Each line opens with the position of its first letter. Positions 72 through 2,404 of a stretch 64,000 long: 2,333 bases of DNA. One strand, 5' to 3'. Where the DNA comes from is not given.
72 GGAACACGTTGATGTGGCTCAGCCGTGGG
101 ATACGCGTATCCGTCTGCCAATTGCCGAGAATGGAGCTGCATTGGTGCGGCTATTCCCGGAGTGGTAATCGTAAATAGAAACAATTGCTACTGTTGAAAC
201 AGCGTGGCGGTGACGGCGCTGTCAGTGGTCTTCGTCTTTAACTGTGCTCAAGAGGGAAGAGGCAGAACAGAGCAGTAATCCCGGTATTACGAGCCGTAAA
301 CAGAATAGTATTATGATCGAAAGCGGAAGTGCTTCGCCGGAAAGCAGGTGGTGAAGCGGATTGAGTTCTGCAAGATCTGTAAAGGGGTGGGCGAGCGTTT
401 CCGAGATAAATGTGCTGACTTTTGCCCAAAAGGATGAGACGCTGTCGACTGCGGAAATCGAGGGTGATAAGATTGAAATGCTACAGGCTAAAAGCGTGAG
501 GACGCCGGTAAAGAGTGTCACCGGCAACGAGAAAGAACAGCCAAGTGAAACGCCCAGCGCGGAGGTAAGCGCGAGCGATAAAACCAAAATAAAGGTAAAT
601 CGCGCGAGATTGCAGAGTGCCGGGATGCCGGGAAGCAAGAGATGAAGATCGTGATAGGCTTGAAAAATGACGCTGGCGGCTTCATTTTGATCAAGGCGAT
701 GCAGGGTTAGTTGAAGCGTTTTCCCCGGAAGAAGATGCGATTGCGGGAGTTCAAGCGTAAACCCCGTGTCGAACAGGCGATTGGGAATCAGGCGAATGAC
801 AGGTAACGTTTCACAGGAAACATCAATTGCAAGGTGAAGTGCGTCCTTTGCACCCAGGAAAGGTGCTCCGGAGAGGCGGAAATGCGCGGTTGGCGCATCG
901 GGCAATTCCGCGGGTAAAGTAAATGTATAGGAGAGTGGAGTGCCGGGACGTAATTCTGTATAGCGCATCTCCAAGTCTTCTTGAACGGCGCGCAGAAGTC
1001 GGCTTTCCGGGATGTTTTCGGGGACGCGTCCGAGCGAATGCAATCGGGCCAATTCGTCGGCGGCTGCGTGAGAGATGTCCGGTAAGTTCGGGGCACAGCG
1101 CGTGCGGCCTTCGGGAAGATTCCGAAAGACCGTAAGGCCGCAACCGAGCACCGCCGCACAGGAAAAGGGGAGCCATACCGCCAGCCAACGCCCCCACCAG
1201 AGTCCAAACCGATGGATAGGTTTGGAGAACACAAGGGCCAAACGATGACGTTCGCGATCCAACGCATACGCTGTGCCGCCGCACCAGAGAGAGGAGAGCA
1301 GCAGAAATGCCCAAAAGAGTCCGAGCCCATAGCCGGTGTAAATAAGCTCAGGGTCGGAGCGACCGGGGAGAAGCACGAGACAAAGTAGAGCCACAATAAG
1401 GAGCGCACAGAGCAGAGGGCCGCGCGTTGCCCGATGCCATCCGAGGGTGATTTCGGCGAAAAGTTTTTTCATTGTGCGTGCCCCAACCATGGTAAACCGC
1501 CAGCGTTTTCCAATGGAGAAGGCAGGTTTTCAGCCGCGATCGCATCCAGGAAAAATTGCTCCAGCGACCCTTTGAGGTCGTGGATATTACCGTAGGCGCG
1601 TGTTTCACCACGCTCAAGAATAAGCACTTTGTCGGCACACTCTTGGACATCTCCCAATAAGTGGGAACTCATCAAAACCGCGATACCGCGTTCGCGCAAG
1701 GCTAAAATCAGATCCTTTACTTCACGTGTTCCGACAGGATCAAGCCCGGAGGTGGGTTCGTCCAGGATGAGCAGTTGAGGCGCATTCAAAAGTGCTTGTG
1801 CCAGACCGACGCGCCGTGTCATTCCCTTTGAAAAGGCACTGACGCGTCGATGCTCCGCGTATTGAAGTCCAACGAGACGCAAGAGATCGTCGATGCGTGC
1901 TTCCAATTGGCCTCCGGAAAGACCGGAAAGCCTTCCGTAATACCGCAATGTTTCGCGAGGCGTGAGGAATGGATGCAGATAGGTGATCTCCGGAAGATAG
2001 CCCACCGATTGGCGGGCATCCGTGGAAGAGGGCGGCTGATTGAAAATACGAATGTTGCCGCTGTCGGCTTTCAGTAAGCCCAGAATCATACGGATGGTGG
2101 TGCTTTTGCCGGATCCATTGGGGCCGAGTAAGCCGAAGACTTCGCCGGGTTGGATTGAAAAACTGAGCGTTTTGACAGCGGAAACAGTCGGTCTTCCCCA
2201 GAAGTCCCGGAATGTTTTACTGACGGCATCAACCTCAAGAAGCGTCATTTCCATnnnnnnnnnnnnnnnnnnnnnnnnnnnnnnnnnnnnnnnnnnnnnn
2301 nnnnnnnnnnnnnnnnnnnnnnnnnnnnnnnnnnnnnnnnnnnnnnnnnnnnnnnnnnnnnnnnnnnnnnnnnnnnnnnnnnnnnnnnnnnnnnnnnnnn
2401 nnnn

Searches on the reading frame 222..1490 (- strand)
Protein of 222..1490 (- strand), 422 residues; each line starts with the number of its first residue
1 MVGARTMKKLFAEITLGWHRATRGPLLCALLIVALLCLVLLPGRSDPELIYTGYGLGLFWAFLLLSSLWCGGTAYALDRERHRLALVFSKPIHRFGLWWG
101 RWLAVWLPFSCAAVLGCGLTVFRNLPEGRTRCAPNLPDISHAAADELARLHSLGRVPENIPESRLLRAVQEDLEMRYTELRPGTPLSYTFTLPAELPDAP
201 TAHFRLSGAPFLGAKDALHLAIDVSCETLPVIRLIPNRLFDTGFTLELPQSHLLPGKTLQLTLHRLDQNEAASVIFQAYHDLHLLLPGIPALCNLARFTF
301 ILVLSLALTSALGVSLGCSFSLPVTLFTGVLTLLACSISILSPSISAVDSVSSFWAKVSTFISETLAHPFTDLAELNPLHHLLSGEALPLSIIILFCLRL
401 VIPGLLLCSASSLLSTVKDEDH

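Call 63: search_protein_families(library=pfam, proteins=[window:222-1490:-], max_evalue=0.00001)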
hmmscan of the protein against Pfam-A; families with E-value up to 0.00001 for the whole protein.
window:222-1490:- (422 aa): 0 families

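Call 75: find_encoding_contigs(protein=window:222-1490:-, flank=10000, max_places=3)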
Protein window:222-1490:- (422 aa): 1 contig read that carries it; 1 place shown.
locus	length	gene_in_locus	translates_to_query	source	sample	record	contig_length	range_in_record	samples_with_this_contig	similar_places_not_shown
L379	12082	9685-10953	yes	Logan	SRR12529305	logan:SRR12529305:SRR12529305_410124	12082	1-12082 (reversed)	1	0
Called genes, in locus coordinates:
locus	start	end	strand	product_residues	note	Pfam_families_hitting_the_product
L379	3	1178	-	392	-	?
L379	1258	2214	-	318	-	PF01116:F_bP_aldolase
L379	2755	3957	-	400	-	-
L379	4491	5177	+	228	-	PF05140:ResB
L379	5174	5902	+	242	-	PF01578:Cytochrom_C_asm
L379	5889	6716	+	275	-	PF03167:UDG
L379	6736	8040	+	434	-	PF00275:EPSP_synthase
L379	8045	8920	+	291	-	-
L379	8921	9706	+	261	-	PF00005:ABC_tran, PF13304:AAA_21 (weak)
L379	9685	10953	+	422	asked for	-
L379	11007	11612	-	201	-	-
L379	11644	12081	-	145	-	?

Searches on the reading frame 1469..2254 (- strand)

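Call 63: search_protein_families(library=pfam, proteins=[window:1469-2254:-], max_evalue=0.00001)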
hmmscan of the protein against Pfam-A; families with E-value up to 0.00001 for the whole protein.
window:1469-2254:- (261 aa): 2 families
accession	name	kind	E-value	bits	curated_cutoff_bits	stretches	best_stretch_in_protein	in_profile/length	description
PF00005.33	ABC_tran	-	1.9e-33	116.4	25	1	28-169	2-137/137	ABC transporter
PF13304.12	AAA_21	-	6.2e-12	46.6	27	1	136-198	233-298/304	AAA domain, putative AbiEii toxin, Type IV TA system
